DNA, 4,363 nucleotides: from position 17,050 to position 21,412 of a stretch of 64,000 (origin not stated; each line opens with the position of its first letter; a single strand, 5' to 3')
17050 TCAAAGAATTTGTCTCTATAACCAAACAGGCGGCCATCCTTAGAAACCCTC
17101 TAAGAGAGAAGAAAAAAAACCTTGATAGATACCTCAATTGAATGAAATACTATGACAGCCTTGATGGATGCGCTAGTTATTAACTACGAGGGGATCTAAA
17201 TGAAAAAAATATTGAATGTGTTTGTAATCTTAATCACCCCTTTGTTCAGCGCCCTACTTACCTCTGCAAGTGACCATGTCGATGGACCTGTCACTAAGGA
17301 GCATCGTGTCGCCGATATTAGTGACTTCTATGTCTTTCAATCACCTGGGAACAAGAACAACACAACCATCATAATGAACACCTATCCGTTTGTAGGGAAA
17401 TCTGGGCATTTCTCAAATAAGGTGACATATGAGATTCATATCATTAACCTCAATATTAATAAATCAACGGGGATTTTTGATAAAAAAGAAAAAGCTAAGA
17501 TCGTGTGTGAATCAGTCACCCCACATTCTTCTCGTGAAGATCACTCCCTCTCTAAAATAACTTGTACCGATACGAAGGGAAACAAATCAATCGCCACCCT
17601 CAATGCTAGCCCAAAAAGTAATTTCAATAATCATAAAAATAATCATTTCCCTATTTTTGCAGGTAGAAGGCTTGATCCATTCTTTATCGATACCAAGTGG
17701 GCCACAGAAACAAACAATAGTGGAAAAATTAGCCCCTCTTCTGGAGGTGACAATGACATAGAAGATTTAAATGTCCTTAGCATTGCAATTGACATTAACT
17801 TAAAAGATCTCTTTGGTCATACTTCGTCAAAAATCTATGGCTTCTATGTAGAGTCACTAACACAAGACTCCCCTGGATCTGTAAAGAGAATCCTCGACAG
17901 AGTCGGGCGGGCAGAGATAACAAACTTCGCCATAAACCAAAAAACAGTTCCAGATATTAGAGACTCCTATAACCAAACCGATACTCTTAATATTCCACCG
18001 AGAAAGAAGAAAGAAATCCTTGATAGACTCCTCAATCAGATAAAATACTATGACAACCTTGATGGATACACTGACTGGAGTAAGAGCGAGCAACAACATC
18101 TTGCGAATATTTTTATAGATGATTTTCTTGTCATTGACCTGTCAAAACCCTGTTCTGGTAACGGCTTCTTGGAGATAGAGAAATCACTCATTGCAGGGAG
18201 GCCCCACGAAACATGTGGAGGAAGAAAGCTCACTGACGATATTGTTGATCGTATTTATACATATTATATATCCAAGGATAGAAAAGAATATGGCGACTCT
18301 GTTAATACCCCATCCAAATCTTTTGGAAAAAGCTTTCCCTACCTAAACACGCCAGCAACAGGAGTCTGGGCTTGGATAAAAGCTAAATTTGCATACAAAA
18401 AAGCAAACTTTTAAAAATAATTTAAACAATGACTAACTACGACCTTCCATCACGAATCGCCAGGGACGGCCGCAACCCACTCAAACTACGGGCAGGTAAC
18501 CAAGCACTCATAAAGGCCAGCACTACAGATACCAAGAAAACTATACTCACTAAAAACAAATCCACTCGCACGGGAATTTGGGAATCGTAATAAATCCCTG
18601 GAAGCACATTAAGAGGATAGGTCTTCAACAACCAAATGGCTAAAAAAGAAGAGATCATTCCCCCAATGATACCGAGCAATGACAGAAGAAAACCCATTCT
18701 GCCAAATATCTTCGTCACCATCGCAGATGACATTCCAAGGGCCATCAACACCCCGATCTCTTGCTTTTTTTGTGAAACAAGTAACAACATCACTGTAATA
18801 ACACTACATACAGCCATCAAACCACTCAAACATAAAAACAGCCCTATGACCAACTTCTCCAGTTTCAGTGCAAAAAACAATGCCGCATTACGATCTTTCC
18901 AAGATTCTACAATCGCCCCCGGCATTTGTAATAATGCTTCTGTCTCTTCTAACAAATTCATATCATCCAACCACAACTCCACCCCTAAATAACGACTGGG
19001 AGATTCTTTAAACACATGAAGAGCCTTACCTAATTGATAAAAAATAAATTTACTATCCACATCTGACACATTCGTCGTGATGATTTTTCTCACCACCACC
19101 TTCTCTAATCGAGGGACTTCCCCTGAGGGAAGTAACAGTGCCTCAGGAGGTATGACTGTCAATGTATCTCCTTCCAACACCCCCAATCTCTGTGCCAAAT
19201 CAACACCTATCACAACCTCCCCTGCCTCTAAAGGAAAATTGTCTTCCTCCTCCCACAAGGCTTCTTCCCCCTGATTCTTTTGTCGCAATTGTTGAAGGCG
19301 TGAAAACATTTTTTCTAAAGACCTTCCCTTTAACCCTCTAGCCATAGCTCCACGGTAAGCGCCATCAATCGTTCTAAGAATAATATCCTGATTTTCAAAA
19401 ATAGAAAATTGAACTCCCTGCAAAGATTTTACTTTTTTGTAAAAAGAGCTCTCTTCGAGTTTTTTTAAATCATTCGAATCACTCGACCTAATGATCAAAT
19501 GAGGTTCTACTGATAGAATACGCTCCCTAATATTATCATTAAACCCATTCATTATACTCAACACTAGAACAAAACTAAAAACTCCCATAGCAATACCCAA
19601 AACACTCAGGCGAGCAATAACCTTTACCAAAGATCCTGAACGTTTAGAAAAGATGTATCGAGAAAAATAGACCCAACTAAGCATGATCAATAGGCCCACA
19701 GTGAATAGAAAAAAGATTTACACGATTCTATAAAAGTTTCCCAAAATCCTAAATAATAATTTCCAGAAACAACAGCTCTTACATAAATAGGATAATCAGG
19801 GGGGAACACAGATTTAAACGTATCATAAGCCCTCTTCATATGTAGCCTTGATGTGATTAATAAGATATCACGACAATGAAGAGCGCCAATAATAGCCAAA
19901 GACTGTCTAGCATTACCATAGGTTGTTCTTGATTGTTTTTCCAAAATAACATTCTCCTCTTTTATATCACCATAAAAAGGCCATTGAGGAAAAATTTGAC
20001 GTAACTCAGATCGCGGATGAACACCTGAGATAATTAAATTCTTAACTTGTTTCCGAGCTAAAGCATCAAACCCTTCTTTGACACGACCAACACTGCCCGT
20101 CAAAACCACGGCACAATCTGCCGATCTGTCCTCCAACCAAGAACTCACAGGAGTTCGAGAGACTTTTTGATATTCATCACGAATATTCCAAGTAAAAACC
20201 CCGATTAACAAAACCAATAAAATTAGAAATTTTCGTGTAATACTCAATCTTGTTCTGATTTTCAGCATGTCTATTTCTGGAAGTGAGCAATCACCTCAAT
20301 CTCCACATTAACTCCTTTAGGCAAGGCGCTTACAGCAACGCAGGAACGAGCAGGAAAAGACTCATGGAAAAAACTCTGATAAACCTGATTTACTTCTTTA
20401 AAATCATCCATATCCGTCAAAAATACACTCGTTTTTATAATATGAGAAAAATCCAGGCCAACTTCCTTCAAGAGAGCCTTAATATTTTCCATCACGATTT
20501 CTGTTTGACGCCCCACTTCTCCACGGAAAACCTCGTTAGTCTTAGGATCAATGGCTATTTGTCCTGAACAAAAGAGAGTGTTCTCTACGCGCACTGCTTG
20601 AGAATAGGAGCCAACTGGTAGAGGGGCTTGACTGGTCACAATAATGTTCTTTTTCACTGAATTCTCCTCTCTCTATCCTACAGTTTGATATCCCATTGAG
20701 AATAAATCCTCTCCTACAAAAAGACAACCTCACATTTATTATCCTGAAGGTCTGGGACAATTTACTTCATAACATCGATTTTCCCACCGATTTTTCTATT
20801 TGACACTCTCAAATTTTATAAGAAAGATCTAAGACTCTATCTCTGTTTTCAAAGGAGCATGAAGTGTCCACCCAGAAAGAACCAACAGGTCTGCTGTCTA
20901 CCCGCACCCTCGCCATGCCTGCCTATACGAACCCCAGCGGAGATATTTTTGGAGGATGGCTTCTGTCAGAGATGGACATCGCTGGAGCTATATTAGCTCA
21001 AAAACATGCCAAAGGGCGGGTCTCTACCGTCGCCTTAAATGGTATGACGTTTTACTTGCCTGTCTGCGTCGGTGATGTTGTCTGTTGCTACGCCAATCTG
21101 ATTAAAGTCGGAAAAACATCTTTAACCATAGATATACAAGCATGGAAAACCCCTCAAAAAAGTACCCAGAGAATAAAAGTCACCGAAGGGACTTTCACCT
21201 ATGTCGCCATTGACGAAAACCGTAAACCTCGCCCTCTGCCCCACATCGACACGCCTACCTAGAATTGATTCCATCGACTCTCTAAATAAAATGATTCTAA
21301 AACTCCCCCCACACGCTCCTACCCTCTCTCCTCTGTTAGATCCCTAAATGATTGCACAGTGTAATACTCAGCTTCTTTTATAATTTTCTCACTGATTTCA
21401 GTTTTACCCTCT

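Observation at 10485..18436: tRNA-Arg-adjacent island of seven same-strand secreted/membrane proteins of unknown function (candidate undescribed system)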

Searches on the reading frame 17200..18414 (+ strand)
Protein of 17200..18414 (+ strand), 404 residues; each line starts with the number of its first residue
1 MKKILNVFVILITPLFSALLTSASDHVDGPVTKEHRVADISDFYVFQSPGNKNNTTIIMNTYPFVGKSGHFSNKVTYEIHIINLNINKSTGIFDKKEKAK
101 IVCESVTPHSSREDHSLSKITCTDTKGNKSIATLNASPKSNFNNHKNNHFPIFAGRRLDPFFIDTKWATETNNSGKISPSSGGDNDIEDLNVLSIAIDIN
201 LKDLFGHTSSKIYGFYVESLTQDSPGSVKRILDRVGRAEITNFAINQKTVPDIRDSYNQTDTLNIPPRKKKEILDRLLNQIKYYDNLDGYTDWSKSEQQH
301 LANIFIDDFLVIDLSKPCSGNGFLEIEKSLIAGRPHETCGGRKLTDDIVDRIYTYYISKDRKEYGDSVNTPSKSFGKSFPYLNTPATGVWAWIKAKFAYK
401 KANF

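Call 4: search_protein_families(library=pfam, proteins=[window:17200-18414:+], max_evalue=1)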
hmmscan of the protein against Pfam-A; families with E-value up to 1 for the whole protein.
window:17200-18414:+ (404 aa): 1 family
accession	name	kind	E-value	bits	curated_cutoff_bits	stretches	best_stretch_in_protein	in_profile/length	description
PF14224.11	DUF4331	-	2.8e-31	109.6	27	2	24-85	1-67/421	Domain of unknown function (DUF4331)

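Call 5: search_protein_families(library=ncbifam, proteins=[window:17200-18414:+], max_evalue=1)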
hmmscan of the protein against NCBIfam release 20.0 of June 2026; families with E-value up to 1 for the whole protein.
window:17200-18414:+ (404 aa): 0 families

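Call 8: find_encoding_contigs(protein=window:17200-18414:+, flank=10000, max_places=6)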
Protein window:17200-18414:+ (404 aa): no gene with exactly this product is on record in the collection.

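Call 22: search_solved_structures(query=window:17200-18414:+, max_evalue=1)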
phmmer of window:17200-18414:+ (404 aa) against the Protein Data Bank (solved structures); distinct sequences matched with E-value up to 1: 0.

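Call 30: find_homologous_proteins(query=window:17200-18414:+, max_evalue=0.001)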
Query window:17200-18414:+ (404 aa): 51 proteins with E <= 0.001 among 3503 candidates.
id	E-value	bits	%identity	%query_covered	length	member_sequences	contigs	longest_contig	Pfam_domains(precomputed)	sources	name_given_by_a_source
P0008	4.3e-272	920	100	100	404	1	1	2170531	PF14224.12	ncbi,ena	-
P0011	9.5e-89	316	41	97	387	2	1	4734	PF14224.12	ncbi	-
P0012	6.5e-87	310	41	94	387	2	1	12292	PF14224.12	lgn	-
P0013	2.0e-86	309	40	99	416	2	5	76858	PF14224.12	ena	-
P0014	3.4e-86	308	42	96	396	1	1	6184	PF14224.12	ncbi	-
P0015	9.4e-85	303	39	97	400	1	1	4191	PF14224.12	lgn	-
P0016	1.6e-83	299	40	97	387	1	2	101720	PF14224.12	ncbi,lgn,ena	-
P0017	3.2e-83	298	40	97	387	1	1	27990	PF14224.12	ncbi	-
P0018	7.3e-83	297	40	94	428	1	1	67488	PF14224.12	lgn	-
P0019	2.2e-78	282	39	98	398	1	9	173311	PF14224.12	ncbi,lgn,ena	-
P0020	4.6e-77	278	39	97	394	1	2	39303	PF14224.12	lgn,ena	-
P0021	1.0e-76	277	41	98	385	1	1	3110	PF14224.12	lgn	-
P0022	7.5e-76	274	41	96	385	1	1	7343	PF14224.12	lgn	-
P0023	6.4e-73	264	39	99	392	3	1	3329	PF14224.12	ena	-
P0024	9.0e-72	261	39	97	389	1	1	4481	PF14224.12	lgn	-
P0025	2.9e-70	256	36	97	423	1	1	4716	PF14224.12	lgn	-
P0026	1.3e-68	250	36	99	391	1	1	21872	PF14224.12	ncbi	-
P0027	1.1e-66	244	34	98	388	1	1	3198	PF14224.12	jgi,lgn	jgi:hypothetical protein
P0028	1.6e-65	240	34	96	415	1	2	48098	PF14224.12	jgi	jgi:hypothetical protein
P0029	8.5e-59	218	33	98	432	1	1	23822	PF14224.12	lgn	-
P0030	4.6e-56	209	36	91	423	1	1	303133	PF14224.12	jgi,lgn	jgi:hypothetical protein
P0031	5.5e-45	172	33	90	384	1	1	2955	PF14224.12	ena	-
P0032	4.6e-43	166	32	90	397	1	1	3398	PF14224.12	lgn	-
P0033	2.2e-42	164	33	79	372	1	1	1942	PF14224.12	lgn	-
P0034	4.4e-42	163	30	90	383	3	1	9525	PF14224.12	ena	-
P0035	4.6e-42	163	29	90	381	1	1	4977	PF14224.12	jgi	jgi:Domain of unknown function (DUF4331)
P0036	8.8e-42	162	30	87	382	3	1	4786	PF14224.12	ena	-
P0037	1.6e-41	161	30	89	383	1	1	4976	PF14224.12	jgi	jgi:hypothetical protein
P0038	6.9e-41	159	30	89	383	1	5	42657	PF14224.12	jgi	jgi:Domain of unknown function (DUF4331)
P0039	2.7e-40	157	30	83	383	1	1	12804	PF14224.12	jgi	jgi:hypothetical protein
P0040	5.1e-40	156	30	90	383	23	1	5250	PF14224.12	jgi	jgi:Domain of unknown function (DUF4331)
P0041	8.8e-40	155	30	90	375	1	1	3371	PF14224.12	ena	-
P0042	9.1e-40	155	29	90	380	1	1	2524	PF14224.12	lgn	-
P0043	1.2e-39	155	32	79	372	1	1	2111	PF14224.12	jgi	jgi:Domain of unknown function (DUF4331)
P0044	4.9e-39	153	29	89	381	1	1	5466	PF14224.12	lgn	-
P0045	1.0e-38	152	29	90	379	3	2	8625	PF14224.12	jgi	jgi:hypothetical protein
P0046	1.2e-38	151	30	91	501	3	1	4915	PF14224.12,PF10604.16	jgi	jgi:hypothetical protein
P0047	1.7e-38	151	30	90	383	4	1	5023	PF14224.12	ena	-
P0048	1.8e-38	151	32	90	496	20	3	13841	PF14224.12,PF10604.16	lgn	-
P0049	2.4e-38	150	29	89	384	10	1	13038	PF14224.12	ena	-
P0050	3.8e-36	143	28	90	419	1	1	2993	PF14224.12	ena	-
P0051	5.3e-35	139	29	85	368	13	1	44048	PF14224.12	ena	-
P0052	3.6e-34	137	34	52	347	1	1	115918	PF14224.12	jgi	jgi:hypothetical protein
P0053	3.3e-32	130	30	85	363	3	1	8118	PF14224.12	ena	-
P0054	3.6e-29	120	32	57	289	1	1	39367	PF14224.12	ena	-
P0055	1.1e-13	69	28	91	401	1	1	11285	PF14224.12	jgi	jgi:hypothetical protein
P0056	1.8e-13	69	28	91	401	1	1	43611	PF14224.12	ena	-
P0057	3.5e-13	68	28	91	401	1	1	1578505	PF14224.12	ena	-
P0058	3.0e-11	61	24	89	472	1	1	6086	PF14224.12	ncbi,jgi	jgi:hypothetical protein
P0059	1.2e-10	59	22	94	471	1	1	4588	PF14224.12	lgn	-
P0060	1.3e-9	56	26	95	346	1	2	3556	PF14224.12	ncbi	-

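Call 31: find_encoding_contigs(protein=P0019, flank=10000, max_places=3)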
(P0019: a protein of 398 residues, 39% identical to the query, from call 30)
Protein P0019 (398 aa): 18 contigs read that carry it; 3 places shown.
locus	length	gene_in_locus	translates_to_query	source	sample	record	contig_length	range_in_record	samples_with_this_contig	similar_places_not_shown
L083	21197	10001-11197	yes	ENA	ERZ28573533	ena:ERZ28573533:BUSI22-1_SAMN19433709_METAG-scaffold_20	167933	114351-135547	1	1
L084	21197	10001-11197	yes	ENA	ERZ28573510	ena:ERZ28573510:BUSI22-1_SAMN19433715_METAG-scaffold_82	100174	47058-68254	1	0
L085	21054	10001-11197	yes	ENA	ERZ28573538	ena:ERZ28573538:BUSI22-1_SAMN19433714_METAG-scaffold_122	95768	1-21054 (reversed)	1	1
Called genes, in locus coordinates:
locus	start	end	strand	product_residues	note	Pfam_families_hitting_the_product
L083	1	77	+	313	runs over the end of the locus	-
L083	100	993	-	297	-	PF01565:FAD_binding_4, PF02873:MurB_C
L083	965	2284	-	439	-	PF01225:Mur_ligase, PF08245:Mur_ligase_M, PF02875:Mur_ligase_C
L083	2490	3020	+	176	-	-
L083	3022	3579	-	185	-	-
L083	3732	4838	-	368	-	PF03033:Glyco_transf_28, PF04101:Glyco_tran_28_C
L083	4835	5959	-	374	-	PF01098:FTSW_RODA_SPOVE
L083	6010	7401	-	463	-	PF21377:MurD_N (weak), PF21799:MurD-like_N, PF08245:Mur_ligase_M, PF02875:Mur_ligase_C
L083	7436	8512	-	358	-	PF00953:Glycos_transf_4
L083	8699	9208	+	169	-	PF14819:QueF_N (weak), PF14489:QueF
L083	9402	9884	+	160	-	-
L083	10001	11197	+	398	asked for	PF14224:DUF4331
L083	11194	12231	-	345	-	PF13795:HupE_UreJ_2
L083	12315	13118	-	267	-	-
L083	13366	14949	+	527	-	-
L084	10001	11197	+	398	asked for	PF14224:DUF4331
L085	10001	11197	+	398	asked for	PF14224:DUF4331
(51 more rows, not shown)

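Call 32: find_encoding_contigs(protein=P0016, flank=10000, max_places=2)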
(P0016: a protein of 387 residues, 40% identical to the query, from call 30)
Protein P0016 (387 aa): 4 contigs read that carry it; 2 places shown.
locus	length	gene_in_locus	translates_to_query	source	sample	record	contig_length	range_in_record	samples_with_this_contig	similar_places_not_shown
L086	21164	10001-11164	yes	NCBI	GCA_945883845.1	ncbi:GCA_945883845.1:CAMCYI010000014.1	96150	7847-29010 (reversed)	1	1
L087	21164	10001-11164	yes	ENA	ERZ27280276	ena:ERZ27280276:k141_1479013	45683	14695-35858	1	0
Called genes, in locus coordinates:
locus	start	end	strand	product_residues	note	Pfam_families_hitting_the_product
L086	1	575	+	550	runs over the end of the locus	-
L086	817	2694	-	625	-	PF11992:TgpA_N, PF01841:Transglut_core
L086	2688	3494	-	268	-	-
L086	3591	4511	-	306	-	PF00493:MCM (weak), PF07726:AAA_3, PF07728:AAA_5, PF17863:AAA_lid_2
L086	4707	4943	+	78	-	-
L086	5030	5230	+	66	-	-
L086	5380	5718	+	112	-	-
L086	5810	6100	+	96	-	-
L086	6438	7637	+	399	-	PF13091:PLDc_2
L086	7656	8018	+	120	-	PF00520:Ion_trans, PF07885:Ion_trans_2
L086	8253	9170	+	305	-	PF00089:Trypsin, PF13365:Trypsin_2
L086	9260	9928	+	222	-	PF00775:Dioxygenase_C, PF13620:CarboxypepD_reg (faint)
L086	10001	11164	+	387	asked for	PF14224:DUF4331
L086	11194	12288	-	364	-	PF01118:Semialdhyde_dh, PF02774:Semialdhyde_dhC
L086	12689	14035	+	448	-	PF00696:AA_kinase, PF22468:ACT_9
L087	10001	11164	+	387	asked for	PF14224:DUF4331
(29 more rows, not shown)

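Call 33: find_encoding_contigs(protein=P0013, flank=10000, max_places=3)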
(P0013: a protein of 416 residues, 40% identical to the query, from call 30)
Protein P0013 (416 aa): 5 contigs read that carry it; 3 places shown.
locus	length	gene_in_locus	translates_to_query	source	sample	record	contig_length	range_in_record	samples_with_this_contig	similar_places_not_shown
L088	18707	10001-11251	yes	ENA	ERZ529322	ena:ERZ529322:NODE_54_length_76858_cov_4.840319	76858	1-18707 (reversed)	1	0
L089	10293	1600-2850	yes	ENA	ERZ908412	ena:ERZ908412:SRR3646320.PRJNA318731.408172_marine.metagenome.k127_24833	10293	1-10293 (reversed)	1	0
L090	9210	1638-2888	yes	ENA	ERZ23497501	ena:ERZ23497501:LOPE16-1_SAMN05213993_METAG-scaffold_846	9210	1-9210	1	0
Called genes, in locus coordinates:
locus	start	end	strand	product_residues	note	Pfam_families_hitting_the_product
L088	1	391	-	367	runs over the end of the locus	-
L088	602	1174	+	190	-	PF00027:cNMP_binding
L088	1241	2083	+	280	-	PF04116:FA_hydroxylase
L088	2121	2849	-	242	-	PF00497:SBP_bac_3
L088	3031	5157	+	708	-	-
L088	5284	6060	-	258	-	-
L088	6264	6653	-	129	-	-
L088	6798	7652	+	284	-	PF00126:HTH_1, PF03466:LysR_substrate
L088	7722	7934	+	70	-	PF13275:S4_2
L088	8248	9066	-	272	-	PF00881:Nitroreductase, PF14512:TM1586_NiRdase (faint)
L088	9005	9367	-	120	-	-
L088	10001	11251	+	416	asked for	PF14224:DUF4331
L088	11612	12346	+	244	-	-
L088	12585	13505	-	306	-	PF00126:HTH_1, PF03466:LysR_substrate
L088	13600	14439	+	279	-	PF00753:Lactamase_B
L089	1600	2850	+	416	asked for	PF14224:DUF4331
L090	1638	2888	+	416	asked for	PF14224:DUF4331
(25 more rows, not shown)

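Call 70: search_protein_families(library=padloc, proteins=[window:17200-18414:+], max_evalue=0.01)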
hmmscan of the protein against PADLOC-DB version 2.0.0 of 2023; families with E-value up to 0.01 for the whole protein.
window:17200-18414:+ (404 aa): 0 families

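Call 71: search_protein_families(library=pfam, proteins=[L001:3047-5092:+, L001:5374-6390:-, L001:6620-7105:-, L001:7111-8040:-], max_evalue=0.001)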
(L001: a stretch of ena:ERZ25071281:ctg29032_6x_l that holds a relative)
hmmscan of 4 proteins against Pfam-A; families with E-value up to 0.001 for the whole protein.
L001:3047-5092:+ (681 aa): 1 family
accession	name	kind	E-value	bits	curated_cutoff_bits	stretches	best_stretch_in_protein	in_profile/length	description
PF14252.11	DUF4347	-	0.00045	20.5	24.6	1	592-673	29-114/164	Domain of unknown function (DUF4347)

L001:5374-6390:- (338 aa): 2 families
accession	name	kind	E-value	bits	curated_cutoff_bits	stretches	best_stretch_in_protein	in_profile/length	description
PF00089.32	Trypsin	-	1e-09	39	20.6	1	40-236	11-215/220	Trypsin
PF13365.12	Trypsin_2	-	1.8e-07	32.4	27.6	1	56-207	4-139/144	Trypsin-like peptidase domain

L001:6620-7105:- (161 aa): 0 families

L001:7111-8040:- (309 aa): 0 families

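Call 83: search_protein_families(library=phrogs, proteins=[window:17200-18414:+, L001:3047-5092:+, L001:6620-7105:-, L001:7111-8040:-], max_evalue=0.01)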
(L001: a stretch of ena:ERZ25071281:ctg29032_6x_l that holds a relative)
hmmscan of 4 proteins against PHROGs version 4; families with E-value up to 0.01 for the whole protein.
window:17200-18414:+ (404 aa): 0 families

L001:3047-5092:+ (681 aa): 0 families

L001:6620-7105:- (161 aa): 0 families

L001:7111-8040:- (309 aa): 1 family
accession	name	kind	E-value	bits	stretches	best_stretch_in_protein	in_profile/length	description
phrog_16532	-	unknown function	0.00038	21.7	0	140-198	61-110/138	-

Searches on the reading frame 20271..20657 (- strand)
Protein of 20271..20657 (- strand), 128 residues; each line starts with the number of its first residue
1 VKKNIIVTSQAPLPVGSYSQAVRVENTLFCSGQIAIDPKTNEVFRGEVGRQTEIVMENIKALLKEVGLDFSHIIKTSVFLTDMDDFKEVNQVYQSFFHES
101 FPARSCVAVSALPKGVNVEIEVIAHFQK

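Call 85: find_encoding_contigs(protein=window:20271-20657:-, flank=10000, max_places=6)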
Protein window:20271-20657:- (128 aa): no gene with exactly this product is on record in the collection.

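Call 96: search_protein_families(library=pfam, proteins=[window:20271-20657:-], max_evalue=0.00001)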
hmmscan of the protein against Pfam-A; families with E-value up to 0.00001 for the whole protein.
window:20271-20657:- (128 aa): 1 family
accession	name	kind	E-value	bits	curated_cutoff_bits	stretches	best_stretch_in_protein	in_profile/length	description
PF01042.26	Ribonuc_L-PSP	-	9.8e-43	145.4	27.3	1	9-125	2-120/121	Endoribonuclease L-PSP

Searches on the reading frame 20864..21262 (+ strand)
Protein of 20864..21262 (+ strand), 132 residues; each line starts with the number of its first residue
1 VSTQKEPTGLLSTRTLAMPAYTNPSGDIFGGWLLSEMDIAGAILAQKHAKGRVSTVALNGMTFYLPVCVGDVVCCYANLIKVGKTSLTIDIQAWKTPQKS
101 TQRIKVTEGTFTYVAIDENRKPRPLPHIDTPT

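Call 96: search_protein_families(library=pfam, proteins=[window:20864-21262:+], max_evalue=0.00001)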
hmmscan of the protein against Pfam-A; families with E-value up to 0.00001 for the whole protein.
window:20864-21262:+ (132 aa): 1 family
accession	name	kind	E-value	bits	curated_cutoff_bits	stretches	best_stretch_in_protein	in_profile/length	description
PF03061.28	4HBT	-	3.8e-16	59.6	20.6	1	26-99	2-76/79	Thioesterase superfamily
